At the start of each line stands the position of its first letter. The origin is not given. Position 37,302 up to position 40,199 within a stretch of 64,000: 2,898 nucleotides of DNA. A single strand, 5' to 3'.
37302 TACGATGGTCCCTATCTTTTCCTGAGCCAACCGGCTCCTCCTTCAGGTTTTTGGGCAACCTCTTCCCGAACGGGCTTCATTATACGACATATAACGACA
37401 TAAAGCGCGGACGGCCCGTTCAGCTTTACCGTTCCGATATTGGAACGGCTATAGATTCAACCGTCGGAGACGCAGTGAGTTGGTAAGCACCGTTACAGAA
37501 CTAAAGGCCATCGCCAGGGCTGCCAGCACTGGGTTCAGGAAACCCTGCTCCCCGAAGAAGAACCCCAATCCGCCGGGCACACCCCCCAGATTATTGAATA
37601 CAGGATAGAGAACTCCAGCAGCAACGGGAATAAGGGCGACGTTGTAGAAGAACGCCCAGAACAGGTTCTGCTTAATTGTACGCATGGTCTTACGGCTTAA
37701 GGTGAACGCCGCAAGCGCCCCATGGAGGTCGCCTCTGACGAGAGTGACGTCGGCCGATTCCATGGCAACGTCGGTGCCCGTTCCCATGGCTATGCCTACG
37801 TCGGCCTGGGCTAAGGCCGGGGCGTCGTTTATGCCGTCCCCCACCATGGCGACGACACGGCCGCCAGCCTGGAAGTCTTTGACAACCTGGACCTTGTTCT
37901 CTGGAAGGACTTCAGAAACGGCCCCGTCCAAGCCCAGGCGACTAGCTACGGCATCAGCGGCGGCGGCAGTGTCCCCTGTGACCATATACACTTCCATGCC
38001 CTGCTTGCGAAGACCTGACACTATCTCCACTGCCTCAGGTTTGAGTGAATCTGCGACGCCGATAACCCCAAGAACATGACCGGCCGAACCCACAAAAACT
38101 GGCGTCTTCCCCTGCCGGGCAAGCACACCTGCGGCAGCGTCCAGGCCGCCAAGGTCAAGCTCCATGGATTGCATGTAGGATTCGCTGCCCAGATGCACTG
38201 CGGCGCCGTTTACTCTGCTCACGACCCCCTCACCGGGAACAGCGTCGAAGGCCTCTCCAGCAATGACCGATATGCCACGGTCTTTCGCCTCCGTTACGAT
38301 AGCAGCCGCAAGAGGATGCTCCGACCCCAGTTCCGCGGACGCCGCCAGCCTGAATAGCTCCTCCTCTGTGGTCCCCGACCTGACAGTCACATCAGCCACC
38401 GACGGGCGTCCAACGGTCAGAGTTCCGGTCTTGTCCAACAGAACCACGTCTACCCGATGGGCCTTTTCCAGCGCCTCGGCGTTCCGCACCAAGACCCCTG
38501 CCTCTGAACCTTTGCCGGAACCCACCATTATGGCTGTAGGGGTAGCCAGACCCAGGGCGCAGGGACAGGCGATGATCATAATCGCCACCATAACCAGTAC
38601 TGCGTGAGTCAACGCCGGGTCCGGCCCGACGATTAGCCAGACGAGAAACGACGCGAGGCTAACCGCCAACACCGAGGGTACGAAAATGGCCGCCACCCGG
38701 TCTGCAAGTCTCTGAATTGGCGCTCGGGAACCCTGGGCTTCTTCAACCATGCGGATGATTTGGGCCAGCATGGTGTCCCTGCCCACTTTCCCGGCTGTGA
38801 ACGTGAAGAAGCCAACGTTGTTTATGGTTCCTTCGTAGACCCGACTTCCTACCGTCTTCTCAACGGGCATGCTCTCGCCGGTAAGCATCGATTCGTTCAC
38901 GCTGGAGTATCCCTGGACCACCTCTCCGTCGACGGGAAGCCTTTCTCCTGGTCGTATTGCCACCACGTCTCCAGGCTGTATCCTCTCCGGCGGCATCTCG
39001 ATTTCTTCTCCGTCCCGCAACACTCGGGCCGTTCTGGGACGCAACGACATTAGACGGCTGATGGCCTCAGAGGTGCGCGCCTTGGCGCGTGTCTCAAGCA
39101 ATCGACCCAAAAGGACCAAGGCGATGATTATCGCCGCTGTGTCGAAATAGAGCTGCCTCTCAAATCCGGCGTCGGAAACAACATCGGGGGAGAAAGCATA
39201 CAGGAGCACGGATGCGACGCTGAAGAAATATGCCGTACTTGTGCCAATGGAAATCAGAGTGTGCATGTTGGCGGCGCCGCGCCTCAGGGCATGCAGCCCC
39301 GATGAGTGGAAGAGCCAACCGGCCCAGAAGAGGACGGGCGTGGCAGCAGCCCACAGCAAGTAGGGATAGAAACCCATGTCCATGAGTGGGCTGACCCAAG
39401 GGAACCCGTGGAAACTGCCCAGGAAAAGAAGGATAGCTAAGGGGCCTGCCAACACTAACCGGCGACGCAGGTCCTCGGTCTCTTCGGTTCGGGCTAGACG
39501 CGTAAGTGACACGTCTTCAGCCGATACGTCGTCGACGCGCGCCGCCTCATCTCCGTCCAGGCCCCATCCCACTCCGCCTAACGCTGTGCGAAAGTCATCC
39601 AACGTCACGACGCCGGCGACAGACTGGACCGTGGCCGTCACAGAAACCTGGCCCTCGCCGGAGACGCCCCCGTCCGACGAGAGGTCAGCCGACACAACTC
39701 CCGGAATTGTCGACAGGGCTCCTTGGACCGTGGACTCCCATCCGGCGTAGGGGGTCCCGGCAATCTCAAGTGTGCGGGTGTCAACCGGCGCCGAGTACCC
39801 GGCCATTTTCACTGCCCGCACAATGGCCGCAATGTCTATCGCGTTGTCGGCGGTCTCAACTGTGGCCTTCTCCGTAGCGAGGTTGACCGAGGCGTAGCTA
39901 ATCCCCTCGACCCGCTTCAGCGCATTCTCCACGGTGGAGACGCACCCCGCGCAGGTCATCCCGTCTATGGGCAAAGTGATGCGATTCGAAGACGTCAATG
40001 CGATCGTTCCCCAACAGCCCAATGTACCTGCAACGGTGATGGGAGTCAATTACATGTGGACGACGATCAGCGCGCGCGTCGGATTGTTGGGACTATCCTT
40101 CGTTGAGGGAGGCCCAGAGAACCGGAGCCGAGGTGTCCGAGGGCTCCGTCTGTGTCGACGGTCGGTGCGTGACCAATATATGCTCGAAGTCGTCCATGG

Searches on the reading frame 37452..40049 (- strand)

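Call 70: search_protein_families(library=pfam, proteins=[window:37452-40049:-], max_evalue=0.001)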
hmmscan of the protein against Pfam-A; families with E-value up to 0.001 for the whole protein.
window:37452-40049:- (866 aa): 5 families
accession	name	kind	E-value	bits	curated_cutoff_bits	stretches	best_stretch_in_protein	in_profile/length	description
PF00122.25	E1-E2_ATPase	-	3.7e-59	199.7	28.1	1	336-515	2-179/181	E1-E2 ATPase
PF00702.32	Hydrolase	-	2.1e-35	123.3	26.4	1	533-750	1-191/191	haloacid dehalogenase-like hydrolase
PF00403.32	HMA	-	4.9e-18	65.7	24.8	1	25-85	1-61/62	Heavy-metal-associated domain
PF08282.18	Hydrolase_3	-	6.3e-06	26.5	20.9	1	724-770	197-243/255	haloacid dehalogenase-like hydrolase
PF12710.13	HAD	-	0.00026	21.9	27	0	669-746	86-188/189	haloacid dehalogenase-like hydrolase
